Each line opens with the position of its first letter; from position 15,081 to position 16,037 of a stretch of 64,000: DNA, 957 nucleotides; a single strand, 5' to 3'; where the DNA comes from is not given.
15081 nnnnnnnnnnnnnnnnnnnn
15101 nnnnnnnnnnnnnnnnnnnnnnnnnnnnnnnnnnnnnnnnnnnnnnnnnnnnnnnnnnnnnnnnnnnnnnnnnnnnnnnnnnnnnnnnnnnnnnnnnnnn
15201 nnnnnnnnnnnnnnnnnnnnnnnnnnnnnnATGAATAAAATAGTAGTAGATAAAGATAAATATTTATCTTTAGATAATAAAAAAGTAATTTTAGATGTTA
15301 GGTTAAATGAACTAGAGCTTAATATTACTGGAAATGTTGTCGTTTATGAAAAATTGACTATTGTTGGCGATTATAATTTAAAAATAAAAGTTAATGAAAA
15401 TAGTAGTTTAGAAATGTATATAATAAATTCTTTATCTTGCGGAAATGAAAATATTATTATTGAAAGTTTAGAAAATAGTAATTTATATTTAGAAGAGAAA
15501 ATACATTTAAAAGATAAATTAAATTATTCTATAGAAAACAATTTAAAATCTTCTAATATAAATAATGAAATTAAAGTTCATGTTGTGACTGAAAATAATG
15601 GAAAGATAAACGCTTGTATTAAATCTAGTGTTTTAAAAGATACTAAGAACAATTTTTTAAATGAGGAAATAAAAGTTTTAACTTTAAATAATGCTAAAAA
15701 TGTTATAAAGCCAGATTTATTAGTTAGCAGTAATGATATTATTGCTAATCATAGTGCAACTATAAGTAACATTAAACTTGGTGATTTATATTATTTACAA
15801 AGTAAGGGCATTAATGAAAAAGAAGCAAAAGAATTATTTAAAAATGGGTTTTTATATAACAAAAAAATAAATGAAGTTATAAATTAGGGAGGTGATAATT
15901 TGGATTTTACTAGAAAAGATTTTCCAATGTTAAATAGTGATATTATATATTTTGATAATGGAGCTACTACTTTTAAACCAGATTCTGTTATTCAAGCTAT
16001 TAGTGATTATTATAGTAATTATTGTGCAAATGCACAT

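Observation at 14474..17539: Reduced SUF operon: sufC, a 218-aa mini SufB/D, sufS, sufU, with no full-length sufB or sufD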

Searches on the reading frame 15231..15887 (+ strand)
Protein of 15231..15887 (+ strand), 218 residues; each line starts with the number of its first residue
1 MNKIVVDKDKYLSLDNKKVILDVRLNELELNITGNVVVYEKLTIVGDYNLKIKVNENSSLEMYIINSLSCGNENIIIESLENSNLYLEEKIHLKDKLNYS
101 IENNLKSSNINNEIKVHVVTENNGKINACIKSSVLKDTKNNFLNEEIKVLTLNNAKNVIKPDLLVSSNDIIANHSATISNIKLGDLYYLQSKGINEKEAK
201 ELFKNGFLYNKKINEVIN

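Call 3: search_protein_families(library=pfam, proteins=[window:15231-15887:+], max_evalue=0.01)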
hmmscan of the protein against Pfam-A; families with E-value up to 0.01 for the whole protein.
window:15231-15887:+ (218 aa): 1 family
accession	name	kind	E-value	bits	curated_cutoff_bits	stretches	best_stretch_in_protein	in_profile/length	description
PF01458.23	SUFBD_core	-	3.3e-13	50.1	27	1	150-207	175-232/232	SUF system FeS cluster assembly, SufBD core domain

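Call 4: search_protein_families(library=ncbifam, proteins=[window:15231-15887:+], max_evalue=0.01)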
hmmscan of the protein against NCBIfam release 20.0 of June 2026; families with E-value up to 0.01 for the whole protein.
window:15231-15887:+ (218 aa): 5 families
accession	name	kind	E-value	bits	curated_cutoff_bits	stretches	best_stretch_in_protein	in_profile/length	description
TIGR01981.1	sufD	equivalog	3.3e-16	59.4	222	1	113-208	163-259/275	Fe-S cluster assembly protein SufD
NF008194.0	PRK10948.1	equivalog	8.8e-08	31.4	489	1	106-205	293-391/423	Fe-S cluster assembly protein SufD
TIGR01980.1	sufB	equivalog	4.7e-07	28.8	346.4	1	150-209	370-430/448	Fe-S cluster assembly protein SufB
NF052511.1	SUF_like_SmsB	exception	2e-05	23.8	650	1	149-208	359-418/445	SUF-like minimal system protein SmsB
NF008773.0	PRK11814.1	equivalog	0.00014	20.6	717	1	150-208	398-456/484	Fe-S cluster assembly protein SufB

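Call 5: find_homologous_proteins(query=window:15231-15884:+, max_evalue=0.001)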
Query window:15231-15884:+ (218 aa): 44 proteins with E <= 0.001 among 789 candidates.
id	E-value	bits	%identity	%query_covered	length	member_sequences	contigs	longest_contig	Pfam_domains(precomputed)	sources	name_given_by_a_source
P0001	1.5e-123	428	100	100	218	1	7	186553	PF01458.24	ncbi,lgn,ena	-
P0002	2.4e-25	108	37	96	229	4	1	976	PF01458.24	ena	-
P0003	6.4e-20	90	39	95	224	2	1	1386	PF01458.24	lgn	-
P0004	7.5e-20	90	36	96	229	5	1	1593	PF01458.24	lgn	-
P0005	2.1e-18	85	39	95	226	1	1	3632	PF01458.24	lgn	-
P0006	2.1e-15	75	37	95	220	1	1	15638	PF01458.24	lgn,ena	-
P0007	3.1e-15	75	39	95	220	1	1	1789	PF01458.24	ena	-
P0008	3.2e-15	75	39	95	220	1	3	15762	PF01458.24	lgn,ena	-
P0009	4.3e-15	74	39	95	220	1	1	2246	PF01458.24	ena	-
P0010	4.9e-15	74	37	95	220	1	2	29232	PF01458.24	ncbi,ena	-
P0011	2.7e-13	68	37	61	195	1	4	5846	PF01458.24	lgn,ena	-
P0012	2.7e-13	68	37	61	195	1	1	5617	PF01458.24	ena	-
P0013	2.7e-13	68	38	59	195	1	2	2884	PF01458.24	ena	-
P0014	2.7e-13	68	33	97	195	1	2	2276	PF01458.24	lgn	-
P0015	2.8e-13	68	38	59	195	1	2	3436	PF01458.24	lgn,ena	-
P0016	2.9e-13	68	38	62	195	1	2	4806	PF01458.24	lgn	-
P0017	2.9e-13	68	38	59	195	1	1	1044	PF01458.24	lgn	-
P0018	3.0e-13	68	38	59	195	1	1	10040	PF01458.24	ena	-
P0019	3.0e-13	68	38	59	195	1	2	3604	PF01458.24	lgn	-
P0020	3.3e-13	68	38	62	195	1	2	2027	PF01458.24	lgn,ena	-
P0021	3.4e-13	68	38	59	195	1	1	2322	PF01458.24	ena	-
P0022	3.6e-13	68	38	64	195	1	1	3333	PF01458.24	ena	-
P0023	4.7e-13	67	37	62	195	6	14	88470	PF01458.24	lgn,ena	-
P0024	8.6e-13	67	37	59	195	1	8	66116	PF01458.24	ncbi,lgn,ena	-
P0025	8.8e-13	67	37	59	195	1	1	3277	PF01458.24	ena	-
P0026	1.1e-12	66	37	62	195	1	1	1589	PF01458.24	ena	-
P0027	1.2e-12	66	37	62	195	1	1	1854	PF01458.24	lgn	-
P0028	1.2e-12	66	37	64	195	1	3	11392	PF01458.24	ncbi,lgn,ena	-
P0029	1.8e-12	66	37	59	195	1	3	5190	PF01458.24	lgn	-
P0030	1.8e-12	66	37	62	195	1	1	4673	PF01458.24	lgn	-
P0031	1.8e-12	66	37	59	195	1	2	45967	PF01458.24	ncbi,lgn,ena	-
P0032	1.9e-12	66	37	62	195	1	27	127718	PF01458.24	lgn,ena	-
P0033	1.9e-12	65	37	59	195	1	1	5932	PF01458.24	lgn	-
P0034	2.1e-12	65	37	62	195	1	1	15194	PF01458.24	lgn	-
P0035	2.2e-12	65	37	59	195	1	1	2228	PF01458.24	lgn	-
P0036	2.3e-12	65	37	59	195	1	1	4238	PF01458.24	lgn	-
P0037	3.4e-12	65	37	64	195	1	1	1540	PF01458.24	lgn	-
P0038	5.0e-12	64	37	62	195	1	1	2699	PF01458.24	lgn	-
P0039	5.1e-12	64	36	62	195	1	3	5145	PF01458.24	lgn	-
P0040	5.7e-12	64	37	62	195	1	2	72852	PF01458.24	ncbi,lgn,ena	-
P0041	9.1e-12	63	37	62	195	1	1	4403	PF01458.24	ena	-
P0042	1.3e-11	63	32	98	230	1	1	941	PF01458.24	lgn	-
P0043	3.2e-10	58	41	46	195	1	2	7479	PF01458.24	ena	-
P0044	1.2e-8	53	38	44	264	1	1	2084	PF01458.24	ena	-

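Call 7: find_encoding_contigs(protein=P0001, flank=10000, max_places=4)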
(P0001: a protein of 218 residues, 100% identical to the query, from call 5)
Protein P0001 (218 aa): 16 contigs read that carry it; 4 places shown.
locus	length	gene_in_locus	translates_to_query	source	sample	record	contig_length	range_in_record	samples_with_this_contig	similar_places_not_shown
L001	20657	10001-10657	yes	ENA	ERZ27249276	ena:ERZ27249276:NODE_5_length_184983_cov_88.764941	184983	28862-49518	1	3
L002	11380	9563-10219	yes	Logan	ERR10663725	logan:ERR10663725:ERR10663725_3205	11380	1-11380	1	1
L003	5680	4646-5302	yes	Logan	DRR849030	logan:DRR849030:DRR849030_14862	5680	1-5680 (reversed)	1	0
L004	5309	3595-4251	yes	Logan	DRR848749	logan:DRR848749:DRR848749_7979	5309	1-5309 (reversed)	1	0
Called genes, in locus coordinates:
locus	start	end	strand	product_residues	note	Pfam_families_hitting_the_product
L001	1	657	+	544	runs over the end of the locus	PF00753:Lactamase_B (faint), PF22505:RNase_J_b_CASP, PF17770:RNase_J_C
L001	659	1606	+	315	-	PF13354:Beta-lactamase2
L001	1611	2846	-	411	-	PF02388:FemAB, PF13480:Acetyltransf_6 (faint)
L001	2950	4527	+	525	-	PF00133:tRNA-synt_1, PF01406:tRNA-synt_1e, PF09334:tRNA-synt_1g, PF00133:tRNA-synt_1, PF19303:Anticodon_3 (weak)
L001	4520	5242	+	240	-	PF00561:Abhydrolase_1, PF12146:Hydrolase_4, PF12697:Abhydrolase_6, PF10230:LIDHydrolase (weak), PF06821:Ser_hydrolase (weak), PF12695:Abhydrolase_5 (faint)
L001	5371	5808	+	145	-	PF02381:MraZ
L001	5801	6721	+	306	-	PF01795:Methyltransf_5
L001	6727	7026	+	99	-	PF04977:DivIC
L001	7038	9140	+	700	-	PF03717:PBP_dimer, PF00905:Transpeptidase, PF03793:PASTA (faint)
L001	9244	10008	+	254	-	PF02463:SMC_N, PF00005:ABC_tran, PF13304:AAA_21 (faint)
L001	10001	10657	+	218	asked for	PF01458:SUFBD_core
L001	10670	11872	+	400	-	PF00155:Aminotran_1_2, PF00266:Aminotran_5, PF01212:Beta_elim_lyase (weak), PF01053:Cys_Met_Meta_PP (weak)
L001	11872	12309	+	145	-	PF01592:NifU_N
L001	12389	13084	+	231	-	-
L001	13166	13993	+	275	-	PF01171:ATP_bind_3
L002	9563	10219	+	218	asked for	PF01458:SUFBD_core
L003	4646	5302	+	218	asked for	PF01458:SUFBD_core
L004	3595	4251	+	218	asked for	PF01458:SUFBD_core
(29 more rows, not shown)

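Call 8: find_encoding_contigs(protein=P0032, flank=10000, max_places=3)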
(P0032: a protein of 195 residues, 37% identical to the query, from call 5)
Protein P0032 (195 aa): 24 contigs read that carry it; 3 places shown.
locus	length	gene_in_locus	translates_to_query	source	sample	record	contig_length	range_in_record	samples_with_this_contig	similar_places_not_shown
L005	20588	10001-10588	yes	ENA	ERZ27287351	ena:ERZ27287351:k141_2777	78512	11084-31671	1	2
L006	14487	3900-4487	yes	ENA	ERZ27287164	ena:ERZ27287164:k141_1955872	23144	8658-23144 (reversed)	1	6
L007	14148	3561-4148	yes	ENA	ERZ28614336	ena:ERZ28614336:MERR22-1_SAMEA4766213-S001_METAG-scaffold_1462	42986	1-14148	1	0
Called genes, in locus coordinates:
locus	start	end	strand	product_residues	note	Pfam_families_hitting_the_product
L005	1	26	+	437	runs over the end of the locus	PF12733:Cadherin-like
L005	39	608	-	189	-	PF00574:CLP_protease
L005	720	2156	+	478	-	PF00485:PRK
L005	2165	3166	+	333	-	PF00044:Gp_dh_N, PF02800:Gp_dh_C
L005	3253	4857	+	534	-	-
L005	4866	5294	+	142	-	-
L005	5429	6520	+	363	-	PF12784:PDDEXK_2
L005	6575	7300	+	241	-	-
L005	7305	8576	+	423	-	-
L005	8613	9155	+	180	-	PF01765:RRF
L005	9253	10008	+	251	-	PF02463:SMC_N, PF00005:ABC_tran, PF13304:AAA_21 (faint)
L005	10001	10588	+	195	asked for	PF01458:SUFBD_core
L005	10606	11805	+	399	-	PF00155:Aminotran_1_2, PF00266:Aminotran_5, PF01053:Cys_Met_Meta_PP, PF01212:Beta_elim_lyase, PF01041:DegT_DnrJ_EryC1 (faint)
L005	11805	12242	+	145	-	PF01592:NifU_N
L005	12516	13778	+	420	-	PF13393:tRNA-synt_His, PF00587:tRNA-synt_2b, PF03129:HGTP_anticodon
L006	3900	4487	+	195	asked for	PF01458:SUFBD_core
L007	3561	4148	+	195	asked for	PF01458:SUFBD_core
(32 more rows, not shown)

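Call 10: list_cluster_members(proteins=[P0001, P0010, P0024, P0040])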
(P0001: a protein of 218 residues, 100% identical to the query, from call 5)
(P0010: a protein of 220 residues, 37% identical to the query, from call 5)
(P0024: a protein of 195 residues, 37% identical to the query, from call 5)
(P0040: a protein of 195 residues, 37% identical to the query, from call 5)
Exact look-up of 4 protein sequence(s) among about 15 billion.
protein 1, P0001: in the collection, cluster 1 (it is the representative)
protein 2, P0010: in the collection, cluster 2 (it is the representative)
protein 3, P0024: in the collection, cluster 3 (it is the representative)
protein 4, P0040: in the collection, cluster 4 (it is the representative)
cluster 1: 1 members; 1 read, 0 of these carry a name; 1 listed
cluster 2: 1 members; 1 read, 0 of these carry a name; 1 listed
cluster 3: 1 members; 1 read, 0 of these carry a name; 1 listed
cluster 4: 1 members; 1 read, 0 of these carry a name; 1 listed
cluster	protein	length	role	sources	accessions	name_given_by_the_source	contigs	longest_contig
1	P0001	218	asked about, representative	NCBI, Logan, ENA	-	-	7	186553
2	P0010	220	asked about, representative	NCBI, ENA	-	-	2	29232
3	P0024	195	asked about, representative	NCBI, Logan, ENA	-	-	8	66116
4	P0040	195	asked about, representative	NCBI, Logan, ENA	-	-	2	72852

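Call 11: find_related_loci(query=A1, collection=genome_contigs, flank=10000)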
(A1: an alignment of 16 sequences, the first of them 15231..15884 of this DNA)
Query A1 (218 aa) in genome_contigs; peptide patterns used: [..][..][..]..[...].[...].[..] (x = any residue, [..] = any of these).
81 stretches matched a pattern; 70 encode a relative of the query (tblastn E <= 1e-3); 70 distinct loci.
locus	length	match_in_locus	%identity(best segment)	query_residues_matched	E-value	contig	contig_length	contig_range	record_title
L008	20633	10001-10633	39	1-210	6e-32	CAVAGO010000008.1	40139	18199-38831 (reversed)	bacterium isolate H07602-L1_cleanbin_000025 genome assembly, contig: Spades_H07602-L1_contig_473, whole genome shotgun s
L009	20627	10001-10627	40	1-208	4e-30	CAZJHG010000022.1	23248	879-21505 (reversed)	MAG TPA_asm: uncultured Muribaculaceae bacterium isolate SRP225648_co1_607 genome assembly, contig: NODE_5034_length_232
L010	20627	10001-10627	39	1-208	3e-29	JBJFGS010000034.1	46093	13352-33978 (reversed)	MAG: Candidatus Coprovivens sp. isolate PUUB45_bin.013 NODE_398_length_46093_cov_20.177049, whole genome shotgun sequenc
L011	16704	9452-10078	40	1-208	6e-28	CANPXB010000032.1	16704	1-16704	MAG: uncultured Bacilli bacterium isolate Lapin-004__bin76 genome assembly, contig: Lapin-004__NODE_4445_length_16704_co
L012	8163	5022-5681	40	1-218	9e-28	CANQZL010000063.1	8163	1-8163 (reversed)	MAG: uncultured Bacilli bacterium isolate Lapin-018__bin17 genome assembly, contig: Lapin-018__NODE_9146_length_8163_cov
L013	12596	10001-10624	36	1-208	5e-27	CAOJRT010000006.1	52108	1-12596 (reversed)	MAG TPA_asm: uncultured Bacillales bacterium isolate SRR15604628_bin.33_metawrap_v1.3_MAG genome assembly, contig: NODE.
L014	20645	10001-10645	38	1-214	9e-27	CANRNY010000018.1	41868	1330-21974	MAG: uncultured Bacilli bacterium isolate Lapin-020__bin70 genome assembly, contig: Lapin-020__NODE_1010_length_41868_co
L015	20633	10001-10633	35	1-210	2e-26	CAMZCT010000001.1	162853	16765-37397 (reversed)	MAG TPA_asm: uncultured Tenericutes bacterium isolate SRR10912542_bin.39_metaWRAP_v1.3_MAG genome assembly, contig: ERZ1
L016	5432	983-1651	38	1-217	1e-25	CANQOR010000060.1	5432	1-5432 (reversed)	MAG: uncultured Bacilli bacterium isolate Lapin-032__bin83 genome assembly, contig: Lapin-032__NODE_18881_length_5432_co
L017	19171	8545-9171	38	1-208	4e-25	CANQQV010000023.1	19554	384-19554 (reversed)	MAG: uncultured Bacilli bacterium isolate Lapin-008__bin54 genome assembly, contig: Lapin-008__NODE_3186_length_19554_co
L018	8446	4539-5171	38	1-210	8e-25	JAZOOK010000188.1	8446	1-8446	MAG: Candidatus Coprovivens sp. isolate T1900045629_YK20190323.MAGScoT_cleanbin_000017 SGB_8053_k141_886215, whole genom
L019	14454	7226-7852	37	1-208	2e-24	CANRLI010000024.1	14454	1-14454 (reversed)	MAG: uncultured Bacilli bacterium isolate Lapin-011__bin40 genome assembly, contig: Lapin-011__NODE_4388_length_14454_co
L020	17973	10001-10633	37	1-210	2e-23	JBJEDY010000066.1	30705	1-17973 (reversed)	MAG: Bacilli bacterium isolate LOHA17_bin.030 NODE_672_length_30705_cov_8.564698, whole genome shotgun sequence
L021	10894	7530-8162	36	1-210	2e-23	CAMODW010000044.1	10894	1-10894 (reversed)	MAG: uncultured Firmicutes bacterium isolate SRR873606_bin.106_metaWRAP_v1.3_MAG genome assembly, contig: NODE_14577_len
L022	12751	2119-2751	34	1-210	6e-22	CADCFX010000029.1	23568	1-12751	MAG: uncultured Erysipelotrichaceae bacterium isolate RUG14620 genome assembly, contig: RUG14620_asm_29, whole genome sh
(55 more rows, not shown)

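Call 26: predict_structure(alignment_id=A1)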
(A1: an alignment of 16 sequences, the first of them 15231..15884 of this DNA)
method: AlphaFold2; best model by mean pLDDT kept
length: 218 residues; sequences in the alignment: 16
mean_pLDDT: 89.2   pTM: 0.85
mean pLDDT of the five models: 89.2, 89.1, 88.6, 88.1, 88.1
residues with pLDDT >= 90: 133; 70-90: 71; 50-70: 13; < 50: 1
segments of 3 or more residues with pLDDT < 50: none
pLDDT, mean of each block of 10 residues (from residue 1): 86 96 92 96 82 98 85 95 97 92 95 95 92 90 93 90 71 88 87 90 86 58
secondary structure, 60 per line:
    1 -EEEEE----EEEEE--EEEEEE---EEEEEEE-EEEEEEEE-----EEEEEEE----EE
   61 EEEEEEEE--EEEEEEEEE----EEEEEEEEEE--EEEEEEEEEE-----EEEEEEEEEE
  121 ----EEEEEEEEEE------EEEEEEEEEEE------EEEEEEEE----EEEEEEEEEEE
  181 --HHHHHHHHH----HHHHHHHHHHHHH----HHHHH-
elements in order: E2-6 E11-15 E18-23 E27-33 E35-42 E48-54 E59-68 E71-79 E84-93 E96-105 E111-120 E125-134 E141-151 E158-165 E170-180 H183-191 H196-208 H213-217

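Call 29: fold_search(model_id=the predicted structure, library=pdb)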
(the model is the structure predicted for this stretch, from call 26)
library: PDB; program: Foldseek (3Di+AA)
matches with E <= 10: 146; with E <= 0.001: 14
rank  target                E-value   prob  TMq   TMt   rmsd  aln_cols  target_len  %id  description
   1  5awf_A                1.1e-05  1.00  0.55  0.33  11.4       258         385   10  Crystal structure of SufB-SufC-SufD complex from Escherichia coli (released 2015-11-11)
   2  9a7k_B                1.5e-05  1.00  0.50  0.28  11.9       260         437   15  Integrative model of SUFB-SUFD by crosslinking MS and deep learning (released 2024-09-18)
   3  5awg_F                5.3e-05  1.00  0.50  0.32  13.9       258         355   14  Crystal structure of Hg-bound SufB-SufC-SufD complex from Escherichia coli (released 2015-11-11)
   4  2zu0_B                6.2e-05  1.00  0.56  0.32  10.1       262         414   14  Crystal structure of SufC-SufD complex involved in the iron-sulfur cluster biosynthesis (released 2009-03-10)
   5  5awg_E                1.2e-04  1.00  0.57  0.35   9.8       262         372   10  Crystal structure of Hg-bound SufB-SufC-SufD complex from Escherichia coli (released 2015-11-11)
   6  5awg_A                1.5e-04  1.00  0.55  0.33   9.9       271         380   12  Crystal structure of Hg-bound SufB-SufC-SufD complex from Escherichia coli (released 2015-11-11)
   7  9h78_B                1.9e-04  1.00  0.54  0.42   9.9       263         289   16  [FeS] cluster-loaded SMS complex from M. jannaschii (released 2025-06-04)
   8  2zu0_A                2.0e-04  1.00  0.55  0.32  10.3       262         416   14  Crystal structure of SufC-SufD complex involved in the iron-sulfur cluster biosynthesis (released 2009-03-10)
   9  5awf_B                2.2e-04  1.00  0.57  0.33  10.0       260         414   14  Crystal structure of SufB-SufC-SufD complex from Escherichia coli (released 2015-11-11)
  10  5awg_B                2.5e-04  1.00  0.67  0.43   6.7       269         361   13  Crystal structure of Hg-bound SufB-SufC-SufD complex from Escherichia coli (released 2015-11-11)
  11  1vh4_B                2.5e-04  1.00  0.56  0.32  10.0       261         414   14  Crystal structure of a stabilizer of iron transporter (released 2003-12-30)
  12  4dn7_A                3.1e-04  1.00  0.40  0.23  16.4       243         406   16  CRYSTAL STRUCTURE OF putative ABC transporter, ATP-binding protein from Methanosarcina mazei Go1 (released 2012-02-22)
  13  5awf_E                3.6e-04  1.00  0.58  0.35   9.6       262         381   10  Crystal structure of SufB-SufC-SufD complex from Escherichia coli (released 2015-11-11)
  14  9a7k_A                7.7e-04  1.00  0.45  0.23  15.2       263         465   14  Integrative model of SUFB-SUFD by crosslinking MS and deep learning (released 2024-09-18)
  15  1vh4_A                1.5e-03  1.00  0.52  0.31  10.3       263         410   14  Crystal structure of a stabilizer of iron transporter (released 2003-12-30)
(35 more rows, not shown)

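Call 80: search_protein_representatives(alignment_id=A1)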
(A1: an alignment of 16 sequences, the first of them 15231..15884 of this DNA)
Query: 16 sequences, 226 profile positions. Proteins with E-value up to 0.001 (for the whole library): 19671; up to 1e-10: 4944; up to 1e-30: 298. The best 150 are listed.
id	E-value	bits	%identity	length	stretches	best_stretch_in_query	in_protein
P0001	4.7e-67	242.1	-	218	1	1-216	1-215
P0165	5.0e-62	225.7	-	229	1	1-222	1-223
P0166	4.3e-61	222.6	-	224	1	1-221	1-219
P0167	9.8e-60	218.2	-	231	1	1-221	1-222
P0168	1.5e-58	214.3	-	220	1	1-221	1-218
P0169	2.8e-58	213.4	-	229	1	1-222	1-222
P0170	2.3e-57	210.4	-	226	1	2-214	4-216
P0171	7.1e-57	208.8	-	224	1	1-225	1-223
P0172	1.4e-56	207.8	-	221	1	1-221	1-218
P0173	5.2e-56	206.0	-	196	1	1-212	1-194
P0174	9.2e-53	195.4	-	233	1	2-221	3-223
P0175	1.2e-52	195.0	-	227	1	1-216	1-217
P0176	1.2e-52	195.0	-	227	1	1-221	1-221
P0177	2.3e-52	194.0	-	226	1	1-214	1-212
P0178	2.4e-52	194.0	-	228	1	1-221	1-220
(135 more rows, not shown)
